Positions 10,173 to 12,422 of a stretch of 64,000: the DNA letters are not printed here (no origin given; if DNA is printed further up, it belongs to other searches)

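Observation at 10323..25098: Candidate surface system: four sorting-domain-less paralogues, one T9SS type-B cargo paralogue, PorP/SprF and an OmpA/PD40 protein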

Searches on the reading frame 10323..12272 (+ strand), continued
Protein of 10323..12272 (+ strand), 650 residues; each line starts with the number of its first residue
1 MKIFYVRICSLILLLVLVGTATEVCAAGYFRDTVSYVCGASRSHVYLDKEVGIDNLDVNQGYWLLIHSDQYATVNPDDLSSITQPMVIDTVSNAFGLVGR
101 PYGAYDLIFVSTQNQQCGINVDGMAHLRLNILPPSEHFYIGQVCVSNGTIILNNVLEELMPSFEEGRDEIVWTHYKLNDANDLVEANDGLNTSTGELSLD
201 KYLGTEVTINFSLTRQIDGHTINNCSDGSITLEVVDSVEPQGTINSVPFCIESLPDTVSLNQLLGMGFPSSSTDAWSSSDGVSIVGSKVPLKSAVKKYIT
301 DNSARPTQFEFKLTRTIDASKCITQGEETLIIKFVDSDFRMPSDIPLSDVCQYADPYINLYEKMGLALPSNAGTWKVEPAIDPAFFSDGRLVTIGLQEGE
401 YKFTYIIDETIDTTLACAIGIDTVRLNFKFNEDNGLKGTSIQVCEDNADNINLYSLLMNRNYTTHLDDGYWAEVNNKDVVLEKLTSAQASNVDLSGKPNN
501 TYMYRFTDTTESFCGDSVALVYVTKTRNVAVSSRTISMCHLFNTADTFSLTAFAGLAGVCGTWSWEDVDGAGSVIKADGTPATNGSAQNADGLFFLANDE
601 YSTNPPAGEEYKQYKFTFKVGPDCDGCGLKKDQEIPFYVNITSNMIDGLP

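Call 82: list_cluster_members(proteins=[P0086, P0090, P0107, P0129, P0039, P0047, P0054, P0056, P0059, P0070])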
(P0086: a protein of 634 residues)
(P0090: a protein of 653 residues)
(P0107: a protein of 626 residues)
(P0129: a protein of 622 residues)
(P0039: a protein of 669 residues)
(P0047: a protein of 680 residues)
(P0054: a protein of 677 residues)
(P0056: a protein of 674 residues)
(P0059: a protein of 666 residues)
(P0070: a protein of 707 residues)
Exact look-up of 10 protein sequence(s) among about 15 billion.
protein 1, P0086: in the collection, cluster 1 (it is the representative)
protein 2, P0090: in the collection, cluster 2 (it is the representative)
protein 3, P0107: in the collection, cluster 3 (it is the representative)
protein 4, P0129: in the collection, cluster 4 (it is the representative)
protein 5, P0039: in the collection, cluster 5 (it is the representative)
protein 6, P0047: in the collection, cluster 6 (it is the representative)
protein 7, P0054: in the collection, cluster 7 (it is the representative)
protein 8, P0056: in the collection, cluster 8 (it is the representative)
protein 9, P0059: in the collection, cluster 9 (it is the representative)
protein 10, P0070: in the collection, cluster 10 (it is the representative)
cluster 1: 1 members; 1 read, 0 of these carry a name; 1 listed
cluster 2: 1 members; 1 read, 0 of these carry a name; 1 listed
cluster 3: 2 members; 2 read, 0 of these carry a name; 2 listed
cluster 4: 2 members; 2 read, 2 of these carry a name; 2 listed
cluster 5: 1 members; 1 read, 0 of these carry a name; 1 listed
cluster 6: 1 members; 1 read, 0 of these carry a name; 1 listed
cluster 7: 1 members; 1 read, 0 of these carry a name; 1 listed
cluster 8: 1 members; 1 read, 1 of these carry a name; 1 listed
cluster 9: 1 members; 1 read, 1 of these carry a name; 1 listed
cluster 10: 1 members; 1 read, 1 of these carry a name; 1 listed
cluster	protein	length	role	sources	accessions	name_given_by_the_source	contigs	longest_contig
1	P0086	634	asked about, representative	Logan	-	-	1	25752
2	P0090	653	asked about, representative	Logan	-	-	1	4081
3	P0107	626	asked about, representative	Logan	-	-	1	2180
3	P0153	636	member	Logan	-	-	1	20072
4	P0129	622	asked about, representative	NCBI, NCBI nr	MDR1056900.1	MAG: hypothetical protein LBL90_14070 [Prevotellaceae bacterium] | hypothetical protein [Prevotellaceae bacterium]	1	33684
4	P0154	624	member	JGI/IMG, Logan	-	hypothetical protein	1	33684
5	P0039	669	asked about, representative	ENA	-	-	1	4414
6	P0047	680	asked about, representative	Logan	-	-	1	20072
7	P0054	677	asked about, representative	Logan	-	-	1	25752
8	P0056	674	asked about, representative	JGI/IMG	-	hypothetical protein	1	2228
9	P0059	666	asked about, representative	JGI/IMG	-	hypothetical protein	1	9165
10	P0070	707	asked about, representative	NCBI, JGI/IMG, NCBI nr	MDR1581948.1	MAG: hypothetical protein LBS55_01610 [Prevotellaceae bacterium] | hypothetical protein | hypothetical protein [Prevotellaceae bacterium]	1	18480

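Call 83: find_encoding_contigs(protein=P0054, flank=10000, max_places=1)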
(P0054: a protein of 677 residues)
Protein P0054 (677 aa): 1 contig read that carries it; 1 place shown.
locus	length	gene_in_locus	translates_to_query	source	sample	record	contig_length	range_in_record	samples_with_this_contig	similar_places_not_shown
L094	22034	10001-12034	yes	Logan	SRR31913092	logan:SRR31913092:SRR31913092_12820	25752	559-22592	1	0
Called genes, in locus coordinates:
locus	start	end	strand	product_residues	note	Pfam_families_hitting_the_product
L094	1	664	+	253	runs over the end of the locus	PF02621:VitK2_biosynth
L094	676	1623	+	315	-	PF01544:CorA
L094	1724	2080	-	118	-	PF00392:GntR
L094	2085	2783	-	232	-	-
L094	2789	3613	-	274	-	PF00005:ABC_tran, PF13304:AAA_21 (faint)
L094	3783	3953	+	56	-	-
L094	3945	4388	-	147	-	PF02502:LacAB_rpiB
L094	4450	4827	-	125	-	PF01042:Ribonuc_L-PSP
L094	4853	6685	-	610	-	PF01136:Peptidase_U32, PF12392:DUF3656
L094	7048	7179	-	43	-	-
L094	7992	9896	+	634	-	-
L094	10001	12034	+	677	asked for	-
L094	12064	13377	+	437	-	PF13585:CHU_C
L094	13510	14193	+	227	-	PF00072:Response_reg, PF00486:Trans_reg_C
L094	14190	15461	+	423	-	PF00512:HisKA, PF02518:HATPase_c (weak)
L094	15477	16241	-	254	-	PF01256:Carb_kinase (weak), PF02110:HK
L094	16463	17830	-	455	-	PF01554:MatE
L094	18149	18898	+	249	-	PF01346:FKBP_N, PF00254:FKBP_C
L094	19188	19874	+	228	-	PF00005:ABC_tran, PF02463:SMC_N, PF13304:AAA_21 (faint)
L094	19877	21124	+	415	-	PF12704:MacB_PCD, PF02687:FtsX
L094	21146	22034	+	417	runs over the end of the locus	PF12704:MacB_PCD, PF02687:FtsX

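Call 93: search_protein_families(library=pfam, proteins=[P0013, P0019, P0051, P0104, P0008], max_evalue=0.001)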
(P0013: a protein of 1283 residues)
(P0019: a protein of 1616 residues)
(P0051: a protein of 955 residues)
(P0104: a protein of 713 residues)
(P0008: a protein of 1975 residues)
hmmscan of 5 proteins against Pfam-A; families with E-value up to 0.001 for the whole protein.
P0013 (1283 aa): 4 families
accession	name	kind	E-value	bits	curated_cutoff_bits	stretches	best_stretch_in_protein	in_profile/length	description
PF13585.12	CHU_C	-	3.3e-13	50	27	1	1197-1263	3-70/86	CHU_C Type IX secretion signal domain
PF19081.6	Ig_7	-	2.5e-10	40.9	27.3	1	964-1039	1-81/84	Ig-like domain CHU_C associated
PF17973.7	bMG10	-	1.3e-07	32.3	26.2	0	841-863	92-114/131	Bacterial Alpha-2-macroglobulin MG10 domain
PF22352.2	K319L-like_PKD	-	4.4e-06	27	27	0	232-271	46-84/84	K319L-like, PKD domain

P0019 (1616 aa): 5 families
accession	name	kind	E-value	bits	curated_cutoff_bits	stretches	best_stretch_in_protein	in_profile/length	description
PF18911.6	PKD_4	-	4.4e-19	68.8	27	2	1367-1434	19-85/85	PKD domain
PF00801.26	PKD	-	1.2e-14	54.5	23.5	2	1452-1508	13-71/80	PKD domain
PF13585.12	CHU_C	-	2e-14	53.9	27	1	1526-1614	3-86/86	CHU_C Type IX secretion signal domain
PF00386.27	C1q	-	4.5e-09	37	23.7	0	1214-1241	29-54/127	C1q domain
PF19406.5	PKD_5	-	0.00011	22.4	25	1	1269-1353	1-88/88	PKD-like domain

P0051 (955 aa): 6 families
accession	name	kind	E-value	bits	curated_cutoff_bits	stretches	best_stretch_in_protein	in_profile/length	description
PF18911.6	PKD_4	-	7.3e-17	61.6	27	2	694-773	4-85/85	PKD domain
PF13585.12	CHU_C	-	3.5e-16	59.6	27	1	865-953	3-86/86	CHU_C Type IX secretion signal domain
PF00801.26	PKD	-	1.7e-08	34.8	23.5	1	710-763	16-73/80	PKD domain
PF18962.6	Por_Secre_tail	-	3.4e-06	27.7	27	0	334-406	7-61/75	Secretion system C-terminal sorting domain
PF22352.2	K319L-like_PKD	-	0.00016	22.1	27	0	530-598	10-84/84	K319L-like, PKD domain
PF19406.5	PKD_5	-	0.00095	19.5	25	1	612-694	3-88/88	PKD-like domain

P0104 (713 aa): 2 families
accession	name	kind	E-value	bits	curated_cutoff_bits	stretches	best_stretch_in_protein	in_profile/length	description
PF13585.12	CHU_C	-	9.4e-25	87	27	1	621-711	2-86/86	CHU_C Type IX secretion signal domain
PF19081.6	Ig_7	-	1.6e-07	32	27.3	1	540-617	3-82/84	Ig-like domain CHU_C associated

P0008 (1975 aa): 9 families
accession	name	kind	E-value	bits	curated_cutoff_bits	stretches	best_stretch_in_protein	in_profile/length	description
PF22352.2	K319L-like_PKD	-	7.3e-33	112.9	27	0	1046-1096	33-84/84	K319L-like, PKD domain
PF21959.2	DUF6923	-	6.1e-17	62.6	27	1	48-280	6-233/234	Repeat of unknown function (DUF6923)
PF16400.11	DUF5008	-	1.9e-14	54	25.4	0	1050-1106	39-96/109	Domain of unknown function (DUF5008)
PF11138.13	DUF2911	-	2.8e-14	53.6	27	0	862-902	35-75/145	Protein of unknown function (DUF2911)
PF18962.6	Por_Secre_tail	-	5.3e-13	49.5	27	1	1900-1973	1-74/75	Secretion system C-terminal sorting domain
PF13573.12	SprB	-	1.2e-09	38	28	1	1563-1594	5-37/37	SprB repeat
PF24518.1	Ig_CD22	-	5.7e-09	36.8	27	0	885-905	87-107/121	B-cell receptor CD22-like, first Ig-like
PF07495.19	Y_Y_Y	-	5.4e-08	33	26.6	0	335-344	31-40/65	Y_Y_Y domain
PF02012.26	BNR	-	1.1e-05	25.1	27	0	1667-1677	2-12/12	BNR/Asp-box repeat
